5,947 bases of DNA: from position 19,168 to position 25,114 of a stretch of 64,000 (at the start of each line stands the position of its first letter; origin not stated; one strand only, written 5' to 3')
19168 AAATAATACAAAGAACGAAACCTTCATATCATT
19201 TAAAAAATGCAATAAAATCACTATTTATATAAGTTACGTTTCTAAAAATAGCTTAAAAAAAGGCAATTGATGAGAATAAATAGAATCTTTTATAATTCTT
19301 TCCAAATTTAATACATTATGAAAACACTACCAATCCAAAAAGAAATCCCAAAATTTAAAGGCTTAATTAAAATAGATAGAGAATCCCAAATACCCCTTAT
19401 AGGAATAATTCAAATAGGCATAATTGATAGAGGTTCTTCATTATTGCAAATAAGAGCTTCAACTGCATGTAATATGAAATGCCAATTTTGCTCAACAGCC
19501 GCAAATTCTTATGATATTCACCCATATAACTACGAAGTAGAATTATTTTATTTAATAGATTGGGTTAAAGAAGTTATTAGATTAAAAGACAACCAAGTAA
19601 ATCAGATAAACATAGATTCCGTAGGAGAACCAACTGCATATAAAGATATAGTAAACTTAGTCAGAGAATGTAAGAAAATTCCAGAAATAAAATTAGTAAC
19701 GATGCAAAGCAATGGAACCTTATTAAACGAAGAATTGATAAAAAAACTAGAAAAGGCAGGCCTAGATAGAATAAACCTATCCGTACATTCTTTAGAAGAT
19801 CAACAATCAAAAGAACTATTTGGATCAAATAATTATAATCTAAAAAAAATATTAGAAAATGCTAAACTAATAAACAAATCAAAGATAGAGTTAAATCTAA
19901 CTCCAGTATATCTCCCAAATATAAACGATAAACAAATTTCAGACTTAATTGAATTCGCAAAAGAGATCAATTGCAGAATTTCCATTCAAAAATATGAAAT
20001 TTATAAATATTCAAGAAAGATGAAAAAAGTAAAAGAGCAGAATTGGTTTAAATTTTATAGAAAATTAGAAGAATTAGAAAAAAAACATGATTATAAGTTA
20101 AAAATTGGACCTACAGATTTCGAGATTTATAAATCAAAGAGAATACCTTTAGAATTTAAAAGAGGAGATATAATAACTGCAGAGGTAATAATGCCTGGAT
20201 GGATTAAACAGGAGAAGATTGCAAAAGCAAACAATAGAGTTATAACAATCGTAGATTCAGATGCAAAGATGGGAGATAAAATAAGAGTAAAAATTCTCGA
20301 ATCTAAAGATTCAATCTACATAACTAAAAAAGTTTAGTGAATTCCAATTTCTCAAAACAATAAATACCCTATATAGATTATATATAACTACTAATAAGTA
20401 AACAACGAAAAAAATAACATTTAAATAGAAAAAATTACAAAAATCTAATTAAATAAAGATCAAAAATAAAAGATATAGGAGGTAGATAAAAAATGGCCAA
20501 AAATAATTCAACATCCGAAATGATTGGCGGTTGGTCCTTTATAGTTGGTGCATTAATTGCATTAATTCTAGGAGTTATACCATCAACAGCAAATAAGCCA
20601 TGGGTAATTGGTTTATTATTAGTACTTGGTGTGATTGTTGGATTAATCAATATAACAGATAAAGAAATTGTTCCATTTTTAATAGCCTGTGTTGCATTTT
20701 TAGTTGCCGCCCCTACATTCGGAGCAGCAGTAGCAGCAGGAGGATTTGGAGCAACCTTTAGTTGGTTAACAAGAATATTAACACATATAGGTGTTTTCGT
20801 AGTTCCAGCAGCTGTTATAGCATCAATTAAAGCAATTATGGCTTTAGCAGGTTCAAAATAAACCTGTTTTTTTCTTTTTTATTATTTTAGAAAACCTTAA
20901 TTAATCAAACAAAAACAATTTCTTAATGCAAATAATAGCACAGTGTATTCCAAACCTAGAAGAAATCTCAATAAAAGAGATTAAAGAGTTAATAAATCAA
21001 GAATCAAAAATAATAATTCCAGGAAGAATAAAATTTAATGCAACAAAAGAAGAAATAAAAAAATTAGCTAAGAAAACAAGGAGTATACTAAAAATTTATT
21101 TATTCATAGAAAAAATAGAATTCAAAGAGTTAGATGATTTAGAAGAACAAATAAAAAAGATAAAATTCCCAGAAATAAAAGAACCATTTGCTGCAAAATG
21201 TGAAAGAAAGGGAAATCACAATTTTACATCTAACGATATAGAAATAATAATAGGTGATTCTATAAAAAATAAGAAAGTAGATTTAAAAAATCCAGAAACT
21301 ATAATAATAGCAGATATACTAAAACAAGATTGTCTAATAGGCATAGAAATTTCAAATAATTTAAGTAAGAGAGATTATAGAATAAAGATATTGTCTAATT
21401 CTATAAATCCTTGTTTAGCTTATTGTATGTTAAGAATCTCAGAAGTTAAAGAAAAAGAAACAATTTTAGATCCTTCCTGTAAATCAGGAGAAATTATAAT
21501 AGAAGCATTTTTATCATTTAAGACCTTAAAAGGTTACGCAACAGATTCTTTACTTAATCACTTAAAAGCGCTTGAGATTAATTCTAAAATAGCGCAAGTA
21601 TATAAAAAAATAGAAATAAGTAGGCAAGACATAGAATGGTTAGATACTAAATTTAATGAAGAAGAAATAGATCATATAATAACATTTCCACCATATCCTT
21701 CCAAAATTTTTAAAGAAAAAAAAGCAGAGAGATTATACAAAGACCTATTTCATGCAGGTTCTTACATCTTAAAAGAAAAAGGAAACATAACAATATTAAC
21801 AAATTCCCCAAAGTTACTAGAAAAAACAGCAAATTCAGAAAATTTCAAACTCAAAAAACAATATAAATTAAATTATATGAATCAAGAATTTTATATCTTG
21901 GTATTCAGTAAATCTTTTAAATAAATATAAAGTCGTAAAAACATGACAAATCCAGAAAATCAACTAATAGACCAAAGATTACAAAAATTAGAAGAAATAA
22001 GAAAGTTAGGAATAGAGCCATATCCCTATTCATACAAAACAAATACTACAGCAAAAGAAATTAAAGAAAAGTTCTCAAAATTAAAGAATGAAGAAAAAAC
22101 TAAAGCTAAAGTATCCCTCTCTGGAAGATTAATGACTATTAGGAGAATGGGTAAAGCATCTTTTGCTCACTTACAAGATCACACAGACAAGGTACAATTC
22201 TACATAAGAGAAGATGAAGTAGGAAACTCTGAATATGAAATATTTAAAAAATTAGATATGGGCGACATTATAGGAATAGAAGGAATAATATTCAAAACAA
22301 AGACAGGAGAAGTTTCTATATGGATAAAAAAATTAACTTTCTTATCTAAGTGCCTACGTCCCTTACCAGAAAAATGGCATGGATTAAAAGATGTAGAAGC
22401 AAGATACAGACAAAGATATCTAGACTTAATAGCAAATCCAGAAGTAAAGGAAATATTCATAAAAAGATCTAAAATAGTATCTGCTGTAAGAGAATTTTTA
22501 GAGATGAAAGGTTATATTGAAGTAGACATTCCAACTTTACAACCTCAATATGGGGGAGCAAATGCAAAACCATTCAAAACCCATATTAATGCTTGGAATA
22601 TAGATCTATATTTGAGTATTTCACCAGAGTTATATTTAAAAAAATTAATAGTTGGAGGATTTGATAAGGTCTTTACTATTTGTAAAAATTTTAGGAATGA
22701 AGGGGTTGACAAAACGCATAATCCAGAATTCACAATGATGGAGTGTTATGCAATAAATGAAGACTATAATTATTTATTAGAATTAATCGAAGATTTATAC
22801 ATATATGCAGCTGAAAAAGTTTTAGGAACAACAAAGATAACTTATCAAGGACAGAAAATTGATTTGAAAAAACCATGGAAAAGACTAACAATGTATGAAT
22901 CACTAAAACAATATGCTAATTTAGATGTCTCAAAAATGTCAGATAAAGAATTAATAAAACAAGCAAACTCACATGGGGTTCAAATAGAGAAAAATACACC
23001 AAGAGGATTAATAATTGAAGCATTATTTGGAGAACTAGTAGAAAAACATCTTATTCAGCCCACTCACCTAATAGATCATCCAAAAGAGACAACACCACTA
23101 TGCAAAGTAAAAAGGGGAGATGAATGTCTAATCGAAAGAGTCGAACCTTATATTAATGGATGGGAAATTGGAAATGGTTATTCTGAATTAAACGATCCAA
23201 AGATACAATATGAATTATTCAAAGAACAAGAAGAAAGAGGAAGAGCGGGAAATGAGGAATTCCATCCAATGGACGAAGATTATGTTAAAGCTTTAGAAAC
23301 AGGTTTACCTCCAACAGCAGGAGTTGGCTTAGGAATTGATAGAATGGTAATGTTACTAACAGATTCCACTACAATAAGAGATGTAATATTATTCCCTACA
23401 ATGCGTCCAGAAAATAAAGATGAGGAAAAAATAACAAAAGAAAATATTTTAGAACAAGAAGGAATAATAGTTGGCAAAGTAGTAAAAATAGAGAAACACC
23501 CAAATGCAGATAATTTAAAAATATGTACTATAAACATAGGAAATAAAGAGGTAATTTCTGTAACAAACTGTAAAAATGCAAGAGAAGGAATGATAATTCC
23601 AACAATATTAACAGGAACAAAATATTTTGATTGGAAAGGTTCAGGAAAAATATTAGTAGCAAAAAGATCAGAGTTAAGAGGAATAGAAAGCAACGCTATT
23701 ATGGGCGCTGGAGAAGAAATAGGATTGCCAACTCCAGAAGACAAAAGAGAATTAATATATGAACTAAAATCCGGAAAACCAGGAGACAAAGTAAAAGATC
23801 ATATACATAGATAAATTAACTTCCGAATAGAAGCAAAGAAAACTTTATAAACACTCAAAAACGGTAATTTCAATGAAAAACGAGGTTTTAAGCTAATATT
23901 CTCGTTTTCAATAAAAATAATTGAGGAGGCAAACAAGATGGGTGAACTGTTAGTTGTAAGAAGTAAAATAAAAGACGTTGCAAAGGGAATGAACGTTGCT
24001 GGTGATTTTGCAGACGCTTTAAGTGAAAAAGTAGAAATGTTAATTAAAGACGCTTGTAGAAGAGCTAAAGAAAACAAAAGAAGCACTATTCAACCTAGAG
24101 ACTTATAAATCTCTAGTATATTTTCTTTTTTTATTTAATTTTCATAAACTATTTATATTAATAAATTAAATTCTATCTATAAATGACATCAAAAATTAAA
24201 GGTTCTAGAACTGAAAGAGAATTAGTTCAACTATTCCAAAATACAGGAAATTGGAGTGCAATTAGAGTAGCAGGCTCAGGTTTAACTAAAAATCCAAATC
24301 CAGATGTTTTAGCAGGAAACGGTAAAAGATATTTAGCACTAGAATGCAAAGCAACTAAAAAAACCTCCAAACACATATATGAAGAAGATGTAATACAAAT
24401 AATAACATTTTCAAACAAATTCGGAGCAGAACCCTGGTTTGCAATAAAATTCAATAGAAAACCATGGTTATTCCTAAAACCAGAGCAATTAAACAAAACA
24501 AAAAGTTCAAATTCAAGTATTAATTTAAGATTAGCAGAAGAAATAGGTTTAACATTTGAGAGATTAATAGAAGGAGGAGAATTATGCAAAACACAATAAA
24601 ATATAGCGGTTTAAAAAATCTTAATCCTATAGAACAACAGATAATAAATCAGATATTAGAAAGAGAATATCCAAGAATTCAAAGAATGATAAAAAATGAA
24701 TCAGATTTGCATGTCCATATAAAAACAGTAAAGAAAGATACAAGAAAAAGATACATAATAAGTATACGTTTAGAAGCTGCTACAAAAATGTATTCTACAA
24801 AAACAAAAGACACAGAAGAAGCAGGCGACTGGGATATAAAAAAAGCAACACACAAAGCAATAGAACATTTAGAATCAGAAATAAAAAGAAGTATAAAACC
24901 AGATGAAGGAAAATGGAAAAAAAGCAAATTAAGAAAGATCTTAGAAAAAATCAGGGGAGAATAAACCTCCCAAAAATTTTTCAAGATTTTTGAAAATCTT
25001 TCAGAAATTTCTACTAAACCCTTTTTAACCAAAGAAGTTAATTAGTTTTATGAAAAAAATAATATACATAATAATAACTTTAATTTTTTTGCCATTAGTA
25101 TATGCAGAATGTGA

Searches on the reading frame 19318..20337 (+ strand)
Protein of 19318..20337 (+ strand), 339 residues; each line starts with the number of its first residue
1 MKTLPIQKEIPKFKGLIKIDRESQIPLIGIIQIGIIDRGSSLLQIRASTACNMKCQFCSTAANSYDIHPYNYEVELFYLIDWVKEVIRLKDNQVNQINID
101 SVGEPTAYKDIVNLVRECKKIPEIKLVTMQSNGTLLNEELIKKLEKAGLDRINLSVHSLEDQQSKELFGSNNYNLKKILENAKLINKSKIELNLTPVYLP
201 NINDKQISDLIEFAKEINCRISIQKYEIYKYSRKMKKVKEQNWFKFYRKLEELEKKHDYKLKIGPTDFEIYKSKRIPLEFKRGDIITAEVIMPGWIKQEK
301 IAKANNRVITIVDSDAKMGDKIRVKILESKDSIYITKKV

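Call 9: search_protein_families(library=pfam, proteins=[window:19318-20337:+])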
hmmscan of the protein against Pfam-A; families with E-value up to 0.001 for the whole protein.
window:19318-20337:+ (339 aa): 2 families
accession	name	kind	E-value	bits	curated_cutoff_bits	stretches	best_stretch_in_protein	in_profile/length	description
PF04055.27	Radical_SAM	-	1.3e-26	94.2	29.5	1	48-214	4-166/166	Radical SAM superfamily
PF19238.5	Radical_SAM_2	-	3.3e-06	27.3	26.7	1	134-206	62-132/151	Radical SAM-like domain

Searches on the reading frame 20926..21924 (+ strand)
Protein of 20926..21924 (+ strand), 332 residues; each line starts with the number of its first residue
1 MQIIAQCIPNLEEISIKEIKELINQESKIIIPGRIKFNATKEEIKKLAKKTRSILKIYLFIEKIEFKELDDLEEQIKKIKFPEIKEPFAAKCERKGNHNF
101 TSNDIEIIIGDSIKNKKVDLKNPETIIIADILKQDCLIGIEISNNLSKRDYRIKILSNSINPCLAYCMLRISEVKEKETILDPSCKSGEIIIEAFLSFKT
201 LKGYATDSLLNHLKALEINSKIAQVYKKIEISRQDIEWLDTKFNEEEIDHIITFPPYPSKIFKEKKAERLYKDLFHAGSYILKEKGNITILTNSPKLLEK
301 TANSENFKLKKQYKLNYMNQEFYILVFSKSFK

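Call 30: search_protein_families(library=pfam, proteins=[window:20926-21924:+], max_evalue=0.01)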
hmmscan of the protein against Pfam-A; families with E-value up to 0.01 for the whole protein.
window:20926-21924:+ (332 aa): 5 families
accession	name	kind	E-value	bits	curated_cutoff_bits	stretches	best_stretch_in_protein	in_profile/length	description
PF01170.24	UPF0020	-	5.2e-22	78.9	22.3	1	149-316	1-190/197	RMKL-like, methyltransferase domain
PF02926.22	THUMP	-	2.1e-11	44.5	20.6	1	67-141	2-84/84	THUMP domain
PF05175.20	MTS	-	3.2e-05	24.1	23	1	174-308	29-155/170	Methyltransferase small domain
PF02384.22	N6_Mtase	-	9.5e-05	22.3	20.4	1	168-269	38-146/311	N-6 DNA Methylase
PF22020.1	RlmL_1st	-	0.0089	16.4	27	0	2-48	1-45/55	RlmL ferredoxin-like domain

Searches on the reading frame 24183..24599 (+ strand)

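Call 9: search_protein_families(library=pfam, proteins=[window:24183-24599:+])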
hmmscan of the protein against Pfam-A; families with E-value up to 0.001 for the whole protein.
window:24183-24599:+ (138 aa): 2 families
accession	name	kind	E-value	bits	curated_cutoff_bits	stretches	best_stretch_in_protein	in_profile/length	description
PF01870.24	Hjc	-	8.9e-27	93.3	21.1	1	10-101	2-92/93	Archaeal holliday junction resolvase (hjc)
PF24608.2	PDDEXK_15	-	6.6e-05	23.3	27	1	3-103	2-118/164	Phage putative PDDEXK endonuclease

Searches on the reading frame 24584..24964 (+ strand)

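Call 30: search_protein_families(library=pfam, proteins=[window:24584-24964:+], max_evalue=0.01)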
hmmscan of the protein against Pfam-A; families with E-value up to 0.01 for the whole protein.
window:24584-24964:+ (126 aa): 1 family
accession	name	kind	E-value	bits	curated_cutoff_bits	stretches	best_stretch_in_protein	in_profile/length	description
PF02482.25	Ribosomal_S30AE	-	0.0093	17.1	23.7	0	24-102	17-82/88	Sigma 54 modulation protein / S30EA ribosomal protein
